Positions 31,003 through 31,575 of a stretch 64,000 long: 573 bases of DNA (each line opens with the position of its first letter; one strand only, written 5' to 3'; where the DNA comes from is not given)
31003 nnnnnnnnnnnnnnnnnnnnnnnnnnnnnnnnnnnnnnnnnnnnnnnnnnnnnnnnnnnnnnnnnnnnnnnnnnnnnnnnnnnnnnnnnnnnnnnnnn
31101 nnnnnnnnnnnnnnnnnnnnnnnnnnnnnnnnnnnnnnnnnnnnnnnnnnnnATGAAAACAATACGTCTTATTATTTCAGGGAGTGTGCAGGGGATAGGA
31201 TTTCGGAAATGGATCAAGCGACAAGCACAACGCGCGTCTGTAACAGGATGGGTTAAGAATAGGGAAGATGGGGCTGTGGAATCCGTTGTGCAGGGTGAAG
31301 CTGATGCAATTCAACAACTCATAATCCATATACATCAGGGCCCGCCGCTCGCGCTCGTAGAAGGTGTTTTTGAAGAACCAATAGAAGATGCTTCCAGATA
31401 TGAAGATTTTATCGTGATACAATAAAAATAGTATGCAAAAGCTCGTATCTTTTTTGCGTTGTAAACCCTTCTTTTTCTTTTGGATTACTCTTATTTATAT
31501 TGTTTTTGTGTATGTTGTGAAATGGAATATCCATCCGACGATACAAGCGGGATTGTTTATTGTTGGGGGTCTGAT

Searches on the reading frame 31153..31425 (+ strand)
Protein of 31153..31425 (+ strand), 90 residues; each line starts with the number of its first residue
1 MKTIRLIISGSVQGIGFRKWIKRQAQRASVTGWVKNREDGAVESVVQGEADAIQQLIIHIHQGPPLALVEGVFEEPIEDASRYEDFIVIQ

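Call 7: search_protein_families(library=pfam, proteins=[window:31153-31425:+])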
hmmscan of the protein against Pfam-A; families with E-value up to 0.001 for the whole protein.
window:31153-31425:+ (90 aa): 1 family
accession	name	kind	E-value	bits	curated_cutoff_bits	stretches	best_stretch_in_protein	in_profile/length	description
PF00708.24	Acylphosphatase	-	5.4e-25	87.9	22.5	1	5-86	2-83/85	Acylphosphatase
